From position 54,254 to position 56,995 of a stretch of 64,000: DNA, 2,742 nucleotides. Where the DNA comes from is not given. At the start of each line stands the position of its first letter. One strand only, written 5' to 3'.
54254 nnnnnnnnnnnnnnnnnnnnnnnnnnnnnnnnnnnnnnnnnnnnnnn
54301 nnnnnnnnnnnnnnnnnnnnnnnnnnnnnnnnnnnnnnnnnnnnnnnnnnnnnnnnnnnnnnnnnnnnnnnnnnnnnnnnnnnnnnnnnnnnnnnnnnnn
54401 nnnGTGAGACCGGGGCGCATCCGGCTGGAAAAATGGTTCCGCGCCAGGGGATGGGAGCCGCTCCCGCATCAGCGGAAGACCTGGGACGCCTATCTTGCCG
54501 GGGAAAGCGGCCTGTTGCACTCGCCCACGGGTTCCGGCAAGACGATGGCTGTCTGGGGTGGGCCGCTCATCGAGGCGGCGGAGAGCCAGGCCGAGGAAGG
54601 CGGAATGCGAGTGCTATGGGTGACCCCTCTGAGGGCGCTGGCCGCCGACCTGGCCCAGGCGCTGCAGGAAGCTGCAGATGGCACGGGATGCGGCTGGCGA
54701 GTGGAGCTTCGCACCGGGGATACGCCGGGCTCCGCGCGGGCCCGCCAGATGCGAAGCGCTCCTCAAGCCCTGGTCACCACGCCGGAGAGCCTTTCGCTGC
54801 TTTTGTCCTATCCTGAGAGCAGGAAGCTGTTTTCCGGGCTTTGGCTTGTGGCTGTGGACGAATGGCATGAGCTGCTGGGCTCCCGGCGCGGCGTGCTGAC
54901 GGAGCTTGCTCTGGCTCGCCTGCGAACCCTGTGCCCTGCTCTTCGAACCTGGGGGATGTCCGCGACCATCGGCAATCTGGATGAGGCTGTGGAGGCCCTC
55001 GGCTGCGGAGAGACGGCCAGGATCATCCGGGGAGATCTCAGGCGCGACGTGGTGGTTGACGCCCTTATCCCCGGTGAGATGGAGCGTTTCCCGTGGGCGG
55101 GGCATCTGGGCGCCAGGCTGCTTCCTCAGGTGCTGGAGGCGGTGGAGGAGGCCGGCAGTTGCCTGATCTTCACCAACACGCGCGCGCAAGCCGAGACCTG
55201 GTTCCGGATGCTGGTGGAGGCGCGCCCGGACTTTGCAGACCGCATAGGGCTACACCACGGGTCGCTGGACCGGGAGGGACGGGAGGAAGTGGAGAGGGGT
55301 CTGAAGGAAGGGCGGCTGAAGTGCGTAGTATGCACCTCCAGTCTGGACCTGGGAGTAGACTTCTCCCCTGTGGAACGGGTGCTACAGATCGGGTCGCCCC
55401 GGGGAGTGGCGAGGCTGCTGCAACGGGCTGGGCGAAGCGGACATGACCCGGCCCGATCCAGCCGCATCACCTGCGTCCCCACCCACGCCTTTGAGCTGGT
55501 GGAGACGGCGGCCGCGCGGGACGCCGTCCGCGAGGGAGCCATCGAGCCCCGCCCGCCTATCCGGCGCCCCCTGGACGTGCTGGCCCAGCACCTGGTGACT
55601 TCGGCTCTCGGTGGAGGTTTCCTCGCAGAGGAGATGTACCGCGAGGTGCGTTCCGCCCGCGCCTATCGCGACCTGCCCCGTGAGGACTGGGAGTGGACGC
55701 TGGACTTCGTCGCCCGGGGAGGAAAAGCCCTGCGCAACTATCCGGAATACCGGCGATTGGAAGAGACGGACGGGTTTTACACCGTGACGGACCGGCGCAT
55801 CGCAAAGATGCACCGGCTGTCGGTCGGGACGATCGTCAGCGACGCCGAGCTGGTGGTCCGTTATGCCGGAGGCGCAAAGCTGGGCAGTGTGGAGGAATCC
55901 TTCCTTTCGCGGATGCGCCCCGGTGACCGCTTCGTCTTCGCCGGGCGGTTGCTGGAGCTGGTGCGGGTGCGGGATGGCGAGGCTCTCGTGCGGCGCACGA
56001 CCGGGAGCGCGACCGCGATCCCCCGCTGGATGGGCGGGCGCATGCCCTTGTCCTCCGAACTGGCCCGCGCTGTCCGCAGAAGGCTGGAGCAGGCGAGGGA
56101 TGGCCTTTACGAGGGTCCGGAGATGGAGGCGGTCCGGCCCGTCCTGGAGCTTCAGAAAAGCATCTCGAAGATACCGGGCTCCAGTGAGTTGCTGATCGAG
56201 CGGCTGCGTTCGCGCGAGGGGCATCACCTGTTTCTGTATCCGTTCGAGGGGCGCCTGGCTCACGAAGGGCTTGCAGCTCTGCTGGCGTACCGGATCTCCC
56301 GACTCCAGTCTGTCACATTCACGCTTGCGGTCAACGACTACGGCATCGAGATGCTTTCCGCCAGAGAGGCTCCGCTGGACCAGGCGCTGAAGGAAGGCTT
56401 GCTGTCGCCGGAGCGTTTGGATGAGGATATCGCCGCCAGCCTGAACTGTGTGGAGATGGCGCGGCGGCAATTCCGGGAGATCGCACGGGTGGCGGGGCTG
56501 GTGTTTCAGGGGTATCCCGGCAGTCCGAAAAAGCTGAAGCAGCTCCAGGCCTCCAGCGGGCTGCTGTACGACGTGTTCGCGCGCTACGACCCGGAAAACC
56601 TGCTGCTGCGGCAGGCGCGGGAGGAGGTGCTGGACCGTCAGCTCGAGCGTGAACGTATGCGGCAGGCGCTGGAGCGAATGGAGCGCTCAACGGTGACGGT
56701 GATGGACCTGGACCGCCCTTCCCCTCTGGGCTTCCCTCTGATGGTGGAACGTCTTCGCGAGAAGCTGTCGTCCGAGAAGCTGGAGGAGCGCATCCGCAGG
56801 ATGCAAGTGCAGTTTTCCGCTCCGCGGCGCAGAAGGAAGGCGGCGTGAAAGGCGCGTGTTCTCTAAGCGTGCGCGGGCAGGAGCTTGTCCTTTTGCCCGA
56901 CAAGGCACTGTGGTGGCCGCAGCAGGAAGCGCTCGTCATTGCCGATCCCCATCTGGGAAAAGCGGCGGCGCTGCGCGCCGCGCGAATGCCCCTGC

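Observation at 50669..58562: Expanded six-gene ligase-associated DNA damage-response operon with fully overlapping start/stop codons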

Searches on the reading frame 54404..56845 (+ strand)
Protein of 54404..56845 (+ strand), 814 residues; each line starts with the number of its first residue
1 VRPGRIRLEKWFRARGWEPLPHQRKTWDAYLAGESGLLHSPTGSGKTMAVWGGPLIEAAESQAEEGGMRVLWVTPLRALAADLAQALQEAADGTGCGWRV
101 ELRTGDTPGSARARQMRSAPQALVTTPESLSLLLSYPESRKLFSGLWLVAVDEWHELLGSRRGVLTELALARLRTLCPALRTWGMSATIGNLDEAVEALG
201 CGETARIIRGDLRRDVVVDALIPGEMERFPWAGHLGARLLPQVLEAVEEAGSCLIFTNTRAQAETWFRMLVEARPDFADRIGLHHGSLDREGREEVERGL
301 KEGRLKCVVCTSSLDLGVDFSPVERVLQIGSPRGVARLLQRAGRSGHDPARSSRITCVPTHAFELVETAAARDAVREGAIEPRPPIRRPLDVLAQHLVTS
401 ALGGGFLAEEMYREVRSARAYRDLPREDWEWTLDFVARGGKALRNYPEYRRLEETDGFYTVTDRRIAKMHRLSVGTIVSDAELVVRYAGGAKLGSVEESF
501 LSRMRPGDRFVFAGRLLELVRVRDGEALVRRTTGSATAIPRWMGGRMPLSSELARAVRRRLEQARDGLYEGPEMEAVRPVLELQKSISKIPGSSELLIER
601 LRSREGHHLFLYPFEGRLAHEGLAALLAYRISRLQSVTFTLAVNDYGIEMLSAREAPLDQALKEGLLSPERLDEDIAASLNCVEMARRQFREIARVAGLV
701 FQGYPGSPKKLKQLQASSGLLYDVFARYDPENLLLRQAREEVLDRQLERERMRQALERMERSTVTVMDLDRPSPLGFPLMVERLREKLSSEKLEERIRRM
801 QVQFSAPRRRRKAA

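Call 6: search_protein_families(library=ncbifam, proteins=[window:54404-56845:+])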
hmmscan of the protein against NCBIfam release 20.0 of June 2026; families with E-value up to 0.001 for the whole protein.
window:54404-56845:+ (814 aa): 25 families
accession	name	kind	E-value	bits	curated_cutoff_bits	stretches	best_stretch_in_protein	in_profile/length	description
TIGR04121.1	DEXH_lig_assoc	equivalog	0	1128.4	850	1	7-804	2-802/804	ligase-associated DNA damage response DEXH box helicase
NF010338.0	PRK13767.1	equivalog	9.8e-123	411.2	849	1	8-803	23-862/877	ATP-dependent helicase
NF007284.0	PRK09751.1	equivalog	1.6e-65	221.2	1496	2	284-776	355-867/1538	ATP-dependent helicase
TIGR03817.1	DECH_helic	hypoth_equivalog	8.7e-26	90.4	874.1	1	18-350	36-375/742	helicase/secretion neighborhood putative DEAH-box helicase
NF002654.0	PRK02362.1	equivalog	2.7e-22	78.9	887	1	21-271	26-264/739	ATP-dependent DNA helicase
TIGR02621.3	cas3_GSU0051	exception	3.2e-15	56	400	1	10-345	4-370/854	type I-G CRISPR-associated helicase/endonuclease Cas3g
NF041063.1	DpdF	equivalog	1.4e-14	53.7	550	1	243-361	369-485/813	protein DpdF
NF001308.0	PRK00254.1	equivalog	2.3e-14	52.6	1216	1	8-265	12-253/720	ATP-dependent DNA helicase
NF002251.0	PRK01172.1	equivalog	6.8e-13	47.7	891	1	18-320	22-327/674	ATP-dependent DNA helicase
NF053631.1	RNA_helic_CshA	equivalog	2.3e-11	43.2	646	2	18-130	21-128/434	degradosome RNA helicase CshA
NF053636.1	DDHlcsCsdAPsy1082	equivalog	1.5e-10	40.2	890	1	238-347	232-336/512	DEAD/DEAH box helicase CsdA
NF040935.1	helicase_Hel308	equivalog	2.3e-10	39.2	1200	1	29-270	38-267/704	ATP-dependent DNA helicase Hel308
NF008394.0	PRK11192.1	equivalog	4.3e-09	35.7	507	1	239-367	237-360/441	ATP-dependent RNA helicase SrmB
TIGR01389.1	recQ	equivalog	4.9e-08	31.9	640.2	1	249-366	223-336/591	DNA helicase RecQ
NF008164.0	PRK10917.1-2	equivalog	1.4e-07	30.2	785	1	263-372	507-611/704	ATP-dependent DNA helicase RecG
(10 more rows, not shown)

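Call 7: search_protein_families(library=pfam, proteins=[window:54404-56845:+])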
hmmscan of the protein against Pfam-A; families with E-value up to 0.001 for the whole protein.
window:54404-56845:+ (814 aa): 5 families
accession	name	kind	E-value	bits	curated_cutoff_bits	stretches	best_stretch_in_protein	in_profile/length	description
PF19306.5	WH_Lhr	-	1.6e-58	197.2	27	1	374-537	2-166/168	Large helicase-related protein, winged helix domain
PF08494.16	DEAD_assoc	-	1.5e-55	188.5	23.5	1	590-776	1-191/191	DEAD/H associated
PF00270.35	DEAD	-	1.1e-24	87.5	26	1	21-193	2-165/167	DEAD/DEAH box helicase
PF00271.37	Helicase_C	-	1.7e-15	57.6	23.5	1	240-346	6-107/110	Helicase conserved C-terminal domain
PF04851.21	ResIII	-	0.00048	20.5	22.5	1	33-189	23-162/164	Type III restriction enzyme, res subunit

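Call 82: search_protein_families(library=padloc, proteins=[window:54404-56845:+], max_evalue=0.001)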
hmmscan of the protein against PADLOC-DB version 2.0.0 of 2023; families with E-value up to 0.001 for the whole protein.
window:54404-56845:+ (814 aa): 45 families (the best 25 are shown)
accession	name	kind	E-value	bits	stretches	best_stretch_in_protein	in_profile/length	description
PDLC03960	SngC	-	8.1e-64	214.6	1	8-681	13-683/720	-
PDLC02503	BrxHI|BrxHII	-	3.9e-62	208.5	1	16-635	21-617/698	BrxHI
PDLC02897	DpdJ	-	1.5e-61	206.6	1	11-560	92-664/1570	DpdJ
PDLC02501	BrxHI|BrxHII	-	2e-33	113.6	1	15-419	18-414/925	BrxHI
PDLC00194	HamB1|HamB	-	2e-20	70.3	2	16-213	226-416/995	DEAD-box helicase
PDLC00200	HamB2|HamB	-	9.8e-15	51.6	2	23-200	151-318/865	DEAD-box helicase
PDLC00187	HamB1|HamB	-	6.7e-13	45.8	1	22-202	145-309/851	DEAD-box helicase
PDLC04531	PDC-M23B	-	7.8e-13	45.4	1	40-178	320-460/1060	-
PDLC00186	HamB1|HamB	-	8.6e-13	45.2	1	23-193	151-311/864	DEAD-box helicase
PDLC00188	HamB1|HamB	-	1.1e-12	44.9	1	31-191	256-411/1037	DEAD-box helicase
PDLC00035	DruE3|DruE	-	1.4e-12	44.2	2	294-351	1049-1107/1460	SNF2 family N-terminal domain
PDLC02870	DpdF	-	9e-12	42.2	1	20-349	15-321/534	DpdF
PDLC02872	DpdF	-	2.2e-11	41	1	242-352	386-499/859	DpdF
PDLC03928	PsyrT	-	1.3e-10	38.3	1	202-353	201-340/689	-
PDLC01770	Cas3g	-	6.4e-10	36.2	1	11-348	6-341/733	-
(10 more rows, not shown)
